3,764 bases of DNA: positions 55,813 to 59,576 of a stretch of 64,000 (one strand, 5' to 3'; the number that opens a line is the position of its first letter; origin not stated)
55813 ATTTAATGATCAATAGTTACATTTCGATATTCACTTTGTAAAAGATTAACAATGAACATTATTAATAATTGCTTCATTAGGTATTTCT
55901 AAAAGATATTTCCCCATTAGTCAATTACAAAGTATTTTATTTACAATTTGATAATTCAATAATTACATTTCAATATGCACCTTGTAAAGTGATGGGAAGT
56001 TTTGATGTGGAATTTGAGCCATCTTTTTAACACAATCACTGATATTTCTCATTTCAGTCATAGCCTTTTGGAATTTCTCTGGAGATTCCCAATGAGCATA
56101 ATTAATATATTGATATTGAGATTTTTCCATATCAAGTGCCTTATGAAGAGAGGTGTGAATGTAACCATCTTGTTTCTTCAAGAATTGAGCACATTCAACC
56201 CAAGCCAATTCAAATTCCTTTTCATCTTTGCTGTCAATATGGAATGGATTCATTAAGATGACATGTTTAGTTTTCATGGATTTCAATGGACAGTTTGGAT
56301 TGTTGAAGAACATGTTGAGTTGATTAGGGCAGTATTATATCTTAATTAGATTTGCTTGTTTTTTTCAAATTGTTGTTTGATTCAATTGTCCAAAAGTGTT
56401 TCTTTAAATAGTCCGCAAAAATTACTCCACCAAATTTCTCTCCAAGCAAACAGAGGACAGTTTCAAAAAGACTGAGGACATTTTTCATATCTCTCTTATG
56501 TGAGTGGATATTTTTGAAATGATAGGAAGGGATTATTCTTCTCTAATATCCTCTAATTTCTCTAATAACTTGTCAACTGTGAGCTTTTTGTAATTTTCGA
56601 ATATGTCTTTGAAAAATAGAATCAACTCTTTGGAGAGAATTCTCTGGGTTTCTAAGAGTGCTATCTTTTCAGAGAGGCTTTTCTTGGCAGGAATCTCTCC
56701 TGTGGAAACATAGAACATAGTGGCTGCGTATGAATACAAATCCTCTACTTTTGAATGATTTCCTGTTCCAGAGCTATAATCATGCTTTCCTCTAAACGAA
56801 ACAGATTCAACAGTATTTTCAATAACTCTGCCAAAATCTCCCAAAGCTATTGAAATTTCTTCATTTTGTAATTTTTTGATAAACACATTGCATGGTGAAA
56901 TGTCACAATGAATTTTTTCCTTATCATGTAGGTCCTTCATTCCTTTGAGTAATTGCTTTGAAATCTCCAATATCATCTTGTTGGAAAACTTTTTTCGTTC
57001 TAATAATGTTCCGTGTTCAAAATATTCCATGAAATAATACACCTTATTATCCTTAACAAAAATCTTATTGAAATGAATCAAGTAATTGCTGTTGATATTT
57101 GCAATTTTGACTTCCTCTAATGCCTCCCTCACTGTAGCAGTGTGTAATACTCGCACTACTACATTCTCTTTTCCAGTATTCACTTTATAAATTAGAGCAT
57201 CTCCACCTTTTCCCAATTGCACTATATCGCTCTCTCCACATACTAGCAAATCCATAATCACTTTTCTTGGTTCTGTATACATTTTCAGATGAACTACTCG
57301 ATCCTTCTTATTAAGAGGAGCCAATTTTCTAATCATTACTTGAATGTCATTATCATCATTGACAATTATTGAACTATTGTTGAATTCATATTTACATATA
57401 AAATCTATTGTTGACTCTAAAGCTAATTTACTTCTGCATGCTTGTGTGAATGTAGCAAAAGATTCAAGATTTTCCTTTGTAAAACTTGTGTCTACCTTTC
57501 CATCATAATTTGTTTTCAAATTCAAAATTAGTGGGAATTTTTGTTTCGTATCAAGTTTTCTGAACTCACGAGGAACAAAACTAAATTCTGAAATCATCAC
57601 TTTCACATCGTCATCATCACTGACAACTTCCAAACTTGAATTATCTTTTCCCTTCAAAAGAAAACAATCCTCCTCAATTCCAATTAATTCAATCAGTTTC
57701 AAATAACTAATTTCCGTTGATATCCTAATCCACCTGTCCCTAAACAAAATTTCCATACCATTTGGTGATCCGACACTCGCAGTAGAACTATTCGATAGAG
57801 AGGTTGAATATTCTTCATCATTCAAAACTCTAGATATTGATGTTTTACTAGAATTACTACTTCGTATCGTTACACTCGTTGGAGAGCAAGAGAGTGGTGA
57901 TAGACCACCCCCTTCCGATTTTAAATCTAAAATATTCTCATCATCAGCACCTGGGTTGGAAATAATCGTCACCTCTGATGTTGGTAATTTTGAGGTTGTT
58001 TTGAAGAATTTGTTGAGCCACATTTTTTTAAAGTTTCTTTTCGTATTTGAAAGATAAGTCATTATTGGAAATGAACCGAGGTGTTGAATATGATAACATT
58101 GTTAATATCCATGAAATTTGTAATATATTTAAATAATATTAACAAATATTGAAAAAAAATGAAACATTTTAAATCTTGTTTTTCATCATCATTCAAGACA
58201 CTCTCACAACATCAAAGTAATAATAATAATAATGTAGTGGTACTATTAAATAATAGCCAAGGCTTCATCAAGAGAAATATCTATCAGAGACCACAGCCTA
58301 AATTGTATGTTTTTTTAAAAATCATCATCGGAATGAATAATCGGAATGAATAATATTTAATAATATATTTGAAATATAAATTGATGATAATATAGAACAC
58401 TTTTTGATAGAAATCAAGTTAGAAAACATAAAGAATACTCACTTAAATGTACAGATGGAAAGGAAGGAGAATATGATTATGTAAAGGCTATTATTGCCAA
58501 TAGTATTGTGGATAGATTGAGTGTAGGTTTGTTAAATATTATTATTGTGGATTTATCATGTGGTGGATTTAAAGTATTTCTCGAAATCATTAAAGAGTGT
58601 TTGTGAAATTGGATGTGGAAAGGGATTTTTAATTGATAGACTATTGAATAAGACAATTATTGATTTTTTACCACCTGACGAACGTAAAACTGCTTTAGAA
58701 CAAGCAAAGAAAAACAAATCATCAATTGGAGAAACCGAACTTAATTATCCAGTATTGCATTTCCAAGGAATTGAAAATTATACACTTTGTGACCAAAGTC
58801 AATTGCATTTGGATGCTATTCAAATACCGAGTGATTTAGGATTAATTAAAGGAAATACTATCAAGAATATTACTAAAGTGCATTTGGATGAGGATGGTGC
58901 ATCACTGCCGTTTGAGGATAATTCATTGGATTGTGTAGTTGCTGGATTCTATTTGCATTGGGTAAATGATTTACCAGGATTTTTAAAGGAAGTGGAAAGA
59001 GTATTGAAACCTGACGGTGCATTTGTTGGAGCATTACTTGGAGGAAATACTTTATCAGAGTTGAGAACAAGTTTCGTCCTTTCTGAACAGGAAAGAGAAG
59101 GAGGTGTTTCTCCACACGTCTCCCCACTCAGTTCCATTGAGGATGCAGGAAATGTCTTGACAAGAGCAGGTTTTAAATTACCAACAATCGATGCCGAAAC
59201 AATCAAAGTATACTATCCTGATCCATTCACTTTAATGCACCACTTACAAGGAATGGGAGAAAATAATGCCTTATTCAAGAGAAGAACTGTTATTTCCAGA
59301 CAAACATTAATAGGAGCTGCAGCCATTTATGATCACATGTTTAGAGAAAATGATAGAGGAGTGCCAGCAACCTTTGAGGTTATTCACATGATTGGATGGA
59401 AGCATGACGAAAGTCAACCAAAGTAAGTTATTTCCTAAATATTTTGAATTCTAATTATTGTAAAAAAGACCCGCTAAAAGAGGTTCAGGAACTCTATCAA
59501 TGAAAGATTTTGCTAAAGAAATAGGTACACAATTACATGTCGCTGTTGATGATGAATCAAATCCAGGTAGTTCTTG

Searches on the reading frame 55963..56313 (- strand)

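Call 39: search_protein_families(library=pfam, proteins=[window:55963-56313:-], max_evalue=0.01)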
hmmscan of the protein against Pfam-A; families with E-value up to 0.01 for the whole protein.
window:55963-56313:- (116 aa): 1 family
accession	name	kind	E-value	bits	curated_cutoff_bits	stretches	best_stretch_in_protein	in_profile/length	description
PF03992.22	ABM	-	3.4e-05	24.4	23.1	1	18-83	2-65/78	Antibiotic biosynthesis monooxygenase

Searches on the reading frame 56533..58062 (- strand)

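Call 38: search_protein_families(library=pfam, proteins=[window:56533-58062:-], max_evalue=0.01)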
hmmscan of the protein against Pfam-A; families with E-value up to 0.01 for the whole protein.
window:56533-58062:- (509 aa): 3 families
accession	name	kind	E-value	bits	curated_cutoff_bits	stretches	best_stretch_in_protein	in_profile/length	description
PF00069.31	Pkinase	-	1.2e-18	67.9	31.7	1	281-490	5-235/263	Protein kinase domain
PF07714.23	PK_Tyr_Ser-Thr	-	3.1e-10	40.3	23.1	1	295-416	25-152/258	Protein tyrosine and serine/threonine kinase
PF03109.22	ABC1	-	0.0092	15.6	22.9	0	353-415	155-216/244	ABC1 atypical kinase-like domain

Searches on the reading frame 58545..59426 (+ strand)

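Call 38: search_protein_families(library=pfam, proteins=[window:58545-59426:+], max_evalue=0.01)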
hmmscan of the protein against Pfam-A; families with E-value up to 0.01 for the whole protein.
window:58545-59426:+ (293 aa): 7 families
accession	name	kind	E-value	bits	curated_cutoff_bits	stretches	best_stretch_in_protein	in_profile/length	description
PF08241.18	Methyltransf_11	-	1.1e-15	58.5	21.2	1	107-161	46-94/95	Methyltransferase domain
PF13649.12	Methyltransf_25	-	6.7e-11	43.2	27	1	115-158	52-97/97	Methyltransferase domain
PF08242.18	Methyltransf_12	-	1.4e-09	39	30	1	78-159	22-97/98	Methyltransferase domain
PF13847.12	Methyltransf_31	-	7.8e-09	35.8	27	1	119-162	64-109/145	Methyltransferase domain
PF13489.12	Methyltransf_23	-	6.2e-08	33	27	1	14-211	21-160/164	Methyltransferase domain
PF01209.24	Ubie_methyltran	-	3.2e-07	30.4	20.1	1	113-161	102-150/233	ubiE/COQ5 methyltransferase family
PF05148.21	Methyltransf_8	-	0.00077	19.8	27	1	117-160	112-154/219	Hypothetical methyltransferase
